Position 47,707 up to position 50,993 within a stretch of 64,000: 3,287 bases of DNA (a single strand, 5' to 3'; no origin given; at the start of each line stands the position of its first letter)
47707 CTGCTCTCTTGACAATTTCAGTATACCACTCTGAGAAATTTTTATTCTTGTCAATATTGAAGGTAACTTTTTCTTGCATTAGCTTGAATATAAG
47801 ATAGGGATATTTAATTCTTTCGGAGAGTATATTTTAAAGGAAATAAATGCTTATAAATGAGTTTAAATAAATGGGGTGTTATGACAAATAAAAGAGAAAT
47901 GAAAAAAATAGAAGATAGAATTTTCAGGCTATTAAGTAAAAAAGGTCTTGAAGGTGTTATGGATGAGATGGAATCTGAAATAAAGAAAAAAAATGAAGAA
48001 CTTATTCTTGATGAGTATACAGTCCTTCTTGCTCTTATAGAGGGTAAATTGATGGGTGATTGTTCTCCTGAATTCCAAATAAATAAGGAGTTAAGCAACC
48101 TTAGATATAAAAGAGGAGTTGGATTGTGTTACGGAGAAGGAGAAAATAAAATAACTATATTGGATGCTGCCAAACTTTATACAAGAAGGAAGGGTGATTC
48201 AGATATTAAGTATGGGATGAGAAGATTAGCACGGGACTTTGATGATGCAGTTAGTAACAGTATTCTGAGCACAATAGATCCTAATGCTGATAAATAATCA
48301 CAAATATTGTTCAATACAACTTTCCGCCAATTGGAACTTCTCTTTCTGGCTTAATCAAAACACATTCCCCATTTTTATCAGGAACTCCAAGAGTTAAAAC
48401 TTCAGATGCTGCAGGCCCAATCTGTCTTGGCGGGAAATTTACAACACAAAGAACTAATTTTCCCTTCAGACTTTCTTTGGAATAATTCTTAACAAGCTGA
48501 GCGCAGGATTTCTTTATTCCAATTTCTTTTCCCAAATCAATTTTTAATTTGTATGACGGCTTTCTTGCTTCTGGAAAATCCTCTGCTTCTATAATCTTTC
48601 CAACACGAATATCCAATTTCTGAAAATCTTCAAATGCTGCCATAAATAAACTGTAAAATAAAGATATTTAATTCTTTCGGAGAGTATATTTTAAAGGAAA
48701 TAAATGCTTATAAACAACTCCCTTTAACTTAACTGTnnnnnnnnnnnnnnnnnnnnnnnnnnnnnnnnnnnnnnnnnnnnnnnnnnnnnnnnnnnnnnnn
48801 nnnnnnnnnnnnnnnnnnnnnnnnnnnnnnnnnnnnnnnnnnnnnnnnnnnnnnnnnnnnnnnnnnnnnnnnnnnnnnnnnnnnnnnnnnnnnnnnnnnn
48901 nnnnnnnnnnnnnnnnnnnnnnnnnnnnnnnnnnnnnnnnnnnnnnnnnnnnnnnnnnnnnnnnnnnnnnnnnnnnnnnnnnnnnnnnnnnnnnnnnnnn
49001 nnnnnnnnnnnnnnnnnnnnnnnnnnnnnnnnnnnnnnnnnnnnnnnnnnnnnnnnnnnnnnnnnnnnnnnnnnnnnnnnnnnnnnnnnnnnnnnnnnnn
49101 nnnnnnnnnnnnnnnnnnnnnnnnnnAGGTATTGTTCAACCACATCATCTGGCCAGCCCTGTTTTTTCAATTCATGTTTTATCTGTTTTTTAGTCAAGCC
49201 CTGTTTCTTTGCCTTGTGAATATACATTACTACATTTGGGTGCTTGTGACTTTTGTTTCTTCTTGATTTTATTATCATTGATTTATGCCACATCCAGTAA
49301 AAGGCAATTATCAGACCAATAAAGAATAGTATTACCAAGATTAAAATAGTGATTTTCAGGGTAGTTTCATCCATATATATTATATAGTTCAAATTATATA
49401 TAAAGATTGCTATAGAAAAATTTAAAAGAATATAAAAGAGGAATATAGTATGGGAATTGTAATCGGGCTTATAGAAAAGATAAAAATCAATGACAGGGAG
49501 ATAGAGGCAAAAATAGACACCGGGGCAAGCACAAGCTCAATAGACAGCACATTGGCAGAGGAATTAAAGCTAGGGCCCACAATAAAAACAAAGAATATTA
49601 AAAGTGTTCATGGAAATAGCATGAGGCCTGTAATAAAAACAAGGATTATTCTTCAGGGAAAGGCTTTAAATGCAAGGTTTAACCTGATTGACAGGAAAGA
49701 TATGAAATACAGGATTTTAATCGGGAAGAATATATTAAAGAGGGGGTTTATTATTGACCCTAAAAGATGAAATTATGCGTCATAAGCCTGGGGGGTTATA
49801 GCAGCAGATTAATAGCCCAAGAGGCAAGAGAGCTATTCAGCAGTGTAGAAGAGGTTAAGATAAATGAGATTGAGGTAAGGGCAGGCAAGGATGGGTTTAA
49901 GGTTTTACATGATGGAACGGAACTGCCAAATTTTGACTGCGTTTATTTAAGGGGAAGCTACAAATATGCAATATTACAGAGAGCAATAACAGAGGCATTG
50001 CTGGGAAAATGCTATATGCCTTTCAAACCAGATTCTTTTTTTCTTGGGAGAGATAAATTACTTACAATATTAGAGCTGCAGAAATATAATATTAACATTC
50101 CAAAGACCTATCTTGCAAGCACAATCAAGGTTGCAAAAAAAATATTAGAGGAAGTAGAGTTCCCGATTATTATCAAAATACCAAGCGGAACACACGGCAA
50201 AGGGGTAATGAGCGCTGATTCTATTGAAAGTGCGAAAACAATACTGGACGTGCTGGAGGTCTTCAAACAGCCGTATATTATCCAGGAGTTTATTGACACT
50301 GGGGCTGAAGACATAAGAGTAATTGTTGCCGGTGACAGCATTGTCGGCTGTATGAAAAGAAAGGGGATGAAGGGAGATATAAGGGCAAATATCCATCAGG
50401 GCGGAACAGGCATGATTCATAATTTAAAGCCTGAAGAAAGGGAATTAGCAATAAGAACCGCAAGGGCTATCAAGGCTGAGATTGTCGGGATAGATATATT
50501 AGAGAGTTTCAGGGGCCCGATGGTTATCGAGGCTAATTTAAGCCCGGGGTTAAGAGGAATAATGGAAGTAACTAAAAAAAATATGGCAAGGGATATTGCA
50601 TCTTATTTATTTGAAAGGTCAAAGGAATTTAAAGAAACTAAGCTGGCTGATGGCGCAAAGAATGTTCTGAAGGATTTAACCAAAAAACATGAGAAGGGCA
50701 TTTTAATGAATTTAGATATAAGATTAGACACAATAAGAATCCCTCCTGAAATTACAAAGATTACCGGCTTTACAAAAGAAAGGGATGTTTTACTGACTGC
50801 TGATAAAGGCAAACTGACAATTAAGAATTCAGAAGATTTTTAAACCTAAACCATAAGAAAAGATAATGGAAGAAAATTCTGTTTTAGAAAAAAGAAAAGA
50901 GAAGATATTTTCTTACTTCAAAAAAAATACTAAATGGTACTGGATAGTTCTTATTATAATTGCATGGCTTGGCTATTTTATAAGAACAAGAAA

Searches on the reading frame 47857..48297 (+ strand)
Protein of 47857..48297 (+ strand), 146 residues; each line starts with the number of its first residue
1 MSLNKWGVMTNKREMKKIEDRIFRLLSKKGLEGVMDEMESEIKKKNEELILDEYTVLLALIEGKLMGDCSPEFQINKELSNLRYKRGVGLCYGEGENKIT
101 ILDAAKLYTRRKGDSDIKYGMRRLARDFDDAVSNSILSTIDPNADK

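Call 16: search_protein_families(library=pfam, proteins=[window:47857-48297:+], max_evalue=0.01)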
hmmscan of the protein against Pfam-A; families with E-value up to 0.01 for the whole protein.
window:47857-48297:+ (146 aa): 0 families

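Call 86: search_protein_families(library=pfam, proteins=[window:47857-48297:+], max_evalue=1)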
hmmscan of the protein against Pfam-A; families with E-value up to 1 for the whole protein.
window:47857-48297:+ (146 aa): 1 family
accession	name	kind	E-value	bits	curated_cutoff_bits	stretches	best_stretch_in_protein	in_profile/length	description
PF13056.11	DUF3918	-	0.042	13.9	21.3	1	9-25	26-42/43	Protein of unknown function (DUF3918)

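Call 87: search_protein_families(library=phrogs, proteins=[window:47857-48297:+], max_evalue=0.01)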
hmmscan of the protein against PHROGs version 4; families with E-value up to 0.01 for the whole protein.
window:47857-48297:+ (146 aa): 0 families

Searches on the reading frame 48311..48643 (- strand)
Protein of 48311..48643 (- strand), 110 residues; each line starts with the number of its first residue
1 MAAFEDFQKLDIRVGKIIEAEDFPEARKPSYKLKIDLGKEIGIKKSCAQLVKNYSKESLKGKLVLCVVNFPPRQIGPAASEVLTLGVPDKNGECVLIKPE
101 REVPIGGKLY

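Call 16: search_protein_families(library=pfam, proteins=[window:48311-48643:-], max_evalue=0.01)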
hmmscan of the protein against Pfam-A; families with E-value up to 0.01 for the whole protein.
window:48311-48643:- (110 aa): 1 family
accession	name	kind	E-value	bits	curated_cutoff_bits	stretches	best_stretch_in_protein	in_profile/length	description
PF01588.26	tRNA_bind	-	6.6e-16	58.6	27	1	12-106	1-94/96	Putative tRNA binding domain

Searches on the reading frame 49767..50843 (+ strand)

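Call 78: search_protein_families(library=pfam, proteins=[window:49767-50843:+], max_evalue=0.001)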
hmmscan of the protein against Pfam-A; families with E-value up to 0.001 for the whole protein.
window:49767-50843:+ (358 aa): 6 families
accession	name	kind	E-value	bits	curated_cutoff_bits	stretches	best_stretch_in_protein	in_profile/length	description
PF08443.16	RimK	-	2.3e-43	148.4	21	1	95-280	2-187/188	RimK-like ATP-grasp domain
PF02955.21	GSH-S_ATP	-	8.7e-16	58.3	23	1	105-269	6-171/175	Prokaryotic glutathione synthetase, ATP-grasp domain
PF02655.19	ATP-grasp_3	-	5.4e-09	36.8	23.2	1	96-257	3-154/160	ATP-grasp domain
PF14397.11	ATPgrasp_ST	-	1.5e-06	28.1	31.4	0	96-215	21-173/278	Sugar-transfer associated ATP-grasp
PF02222.28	ATP-grasp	-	1.6e-06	28.3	27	1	104-187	3-86/179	ATP-grasp domain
PF14398.11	ATPgrasp_YheCD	-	8.6e-06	25.6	26.8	0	92-152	9-69/255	YheC/D like ATP-grasp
